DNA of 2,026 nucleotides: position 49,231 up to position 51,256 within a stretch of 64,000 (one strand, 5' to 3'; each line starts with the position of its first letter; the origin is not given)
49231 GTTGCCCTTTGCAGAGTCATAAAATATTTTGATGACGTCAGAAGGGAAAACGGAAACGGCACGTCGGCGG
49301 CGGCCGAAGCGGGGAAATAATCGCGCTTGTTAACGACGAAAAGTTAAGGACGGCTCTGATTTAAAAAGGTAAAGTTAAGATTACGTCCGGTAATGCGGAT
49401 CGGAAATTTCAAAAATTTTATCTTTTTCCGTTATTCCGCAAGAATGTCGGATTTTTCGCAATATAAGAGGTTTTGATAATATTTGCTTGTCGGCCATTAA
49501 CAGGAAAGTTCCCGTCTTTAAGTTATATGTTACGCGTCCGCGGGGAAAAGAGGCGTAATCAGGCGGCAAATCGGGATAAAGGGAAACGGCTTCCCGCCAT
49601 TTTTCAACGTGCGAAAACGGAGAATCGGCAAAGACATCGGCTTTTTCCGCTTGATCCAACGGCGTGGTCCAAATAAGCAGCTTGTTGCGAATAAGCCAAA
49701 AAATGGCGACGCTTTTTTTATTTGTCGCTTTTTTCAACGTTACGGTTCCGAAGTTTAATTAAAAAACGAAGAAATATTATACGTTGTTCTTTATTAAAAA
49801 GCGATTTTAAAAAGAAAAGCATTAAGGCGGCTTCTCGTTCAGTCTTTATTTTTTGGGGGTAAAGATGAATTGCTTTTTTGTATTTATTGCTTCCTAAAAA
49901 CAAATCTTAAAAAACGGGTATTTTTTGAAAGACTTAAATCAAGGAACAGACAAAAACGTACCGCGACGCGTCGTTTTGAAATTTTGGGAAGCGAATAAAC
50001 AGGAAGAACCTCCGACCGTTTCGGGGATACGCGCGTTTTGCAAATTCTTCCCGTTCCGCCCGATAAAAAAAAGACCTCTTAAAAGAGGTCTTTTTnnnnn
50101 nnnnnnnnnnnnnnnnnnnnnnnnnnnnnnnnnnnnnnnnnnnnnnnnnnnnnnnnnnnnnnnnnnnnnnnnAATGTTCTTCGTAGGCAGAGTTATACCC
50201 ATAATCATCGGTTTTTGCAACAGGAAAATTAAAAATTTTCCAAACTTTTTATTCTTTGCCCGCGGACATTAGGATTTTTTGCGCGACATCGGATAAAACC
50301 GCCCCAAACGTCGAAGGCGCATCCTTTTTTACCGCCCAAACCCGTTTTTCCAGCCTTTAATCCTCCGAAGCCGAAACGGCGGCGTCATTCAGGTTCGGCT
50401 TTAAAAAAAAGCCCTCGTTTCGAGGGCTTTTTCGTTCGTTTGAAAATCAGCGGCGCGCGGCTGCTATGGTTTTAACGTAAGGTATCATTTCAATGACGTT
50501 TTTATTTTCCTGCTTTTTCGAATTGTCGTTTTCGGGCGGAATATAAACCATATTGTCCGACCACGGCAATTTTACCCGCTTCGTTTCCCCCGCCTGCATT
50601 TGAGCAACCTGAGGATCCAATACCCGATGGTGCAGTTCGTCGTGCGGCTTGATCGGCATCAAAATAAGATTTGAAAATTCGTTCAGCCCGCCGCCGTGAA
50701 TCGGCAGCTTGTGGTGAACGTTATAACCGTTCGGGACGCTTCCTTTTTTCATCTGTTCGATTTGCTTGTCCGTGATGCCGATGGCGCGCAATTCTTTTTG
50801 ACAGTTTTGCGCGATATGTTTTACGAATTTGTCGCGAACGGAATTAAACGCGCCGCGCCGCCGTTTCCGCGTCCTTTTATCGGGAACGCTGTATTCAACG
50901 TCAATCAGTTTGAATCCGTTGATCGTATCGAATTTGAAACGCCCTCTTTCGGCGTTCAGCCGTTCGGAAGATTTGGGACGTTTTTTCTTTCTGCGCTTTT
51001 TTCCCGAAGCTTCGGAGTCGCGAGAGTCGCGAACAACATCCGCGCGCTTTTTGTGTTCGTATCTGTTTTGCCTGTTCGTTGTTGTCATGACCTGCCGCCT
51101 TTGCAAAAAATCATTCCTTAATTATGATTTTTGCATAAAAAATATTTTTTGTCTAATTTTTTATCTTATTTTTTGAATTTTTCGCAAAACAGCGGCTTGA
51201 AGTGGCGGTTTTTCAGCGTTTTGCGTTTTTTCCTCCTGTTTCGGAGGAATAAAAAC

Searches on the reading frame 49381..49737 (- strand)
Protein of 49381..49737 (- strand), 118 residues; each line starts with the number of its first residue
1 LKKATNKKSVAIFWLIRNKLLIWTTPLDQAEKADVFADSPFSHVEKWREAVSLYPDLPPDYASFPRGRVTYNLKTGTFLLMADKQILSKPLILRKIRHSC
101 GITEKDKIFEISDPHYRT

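Call 3: search_protein_families(library=pfam, proteins=[window:49381-49737:-], max_evalue=0.1)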
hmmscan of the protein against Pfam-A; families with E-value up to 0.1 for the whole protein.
window:49381-49737:- (118 aa): 0 families

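Call 48: search_protein_families(library=ncbifam, proteins=[window:49381-49737:-], max_evalue=0.1)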
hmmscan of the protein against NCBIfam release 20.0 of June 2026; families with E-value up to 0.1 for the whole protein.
window:49381-49737:- (118 aa): 0 families

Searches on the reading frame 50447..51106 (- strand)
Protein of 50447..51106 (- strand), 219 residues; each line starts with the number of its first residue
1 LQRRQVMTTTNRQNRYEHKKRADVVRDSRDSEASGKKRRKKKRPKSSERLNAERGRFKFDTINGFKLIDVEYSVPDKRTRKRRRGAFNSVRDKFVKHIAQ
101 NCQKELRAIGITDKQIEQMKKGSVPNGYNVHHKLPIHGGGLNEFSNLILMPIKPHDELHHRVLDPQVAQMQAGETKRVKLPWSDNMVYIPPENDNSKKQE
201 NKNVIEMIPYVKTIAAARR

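Call 3: search_protein_families(library=pfam, proteins=[window:50447-51106:-], max_evalue=0.1)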
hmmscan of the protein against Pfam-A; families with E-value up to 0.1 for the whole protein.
window:50447-51106:- (219 aa): 2 families
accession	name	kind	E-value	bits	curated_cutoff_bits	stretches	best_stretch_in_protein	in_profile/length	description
PF21431.3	Col-Pyo_DNase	-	0.033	14.8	27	0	80-159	35-123/124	Colicin/Pyocin-S2, DNase domain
PF12639.13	Colicin-DNase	-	0.034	15.4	25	1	78-133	23-75/96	DNase/tRNase domain of colicin-like bacteriocin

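Call 48: search_protein_families(library=ncbifam, proteins=[window:50447-51088:-], max_evalue=0.1)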
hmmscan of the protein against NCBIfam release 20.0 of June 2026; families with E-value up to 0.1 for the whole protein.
window:50447-51088:- (213 aa): 2 families
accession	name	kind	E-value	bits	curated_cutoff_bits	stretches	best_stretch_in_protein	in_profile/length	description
NF052622.1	ATPAdlTfActino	equivalog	0.052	13.1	290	0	96-139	93-135/176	ATP adenylyltransferase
NF045501.1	HUGP_GUXX-star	exception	0.054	13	325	1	24-94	81-149/236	HUGP/GUXX-star fusion selenoprotein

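Call 49: search_protein_families(library=padloc, proteins=[window:50447-51088:-], max_evalue=0.1)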
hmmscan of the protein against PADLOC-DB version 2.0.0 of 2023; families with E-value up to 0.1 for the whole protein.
window:50447-51088:- (213 aa): 0 families
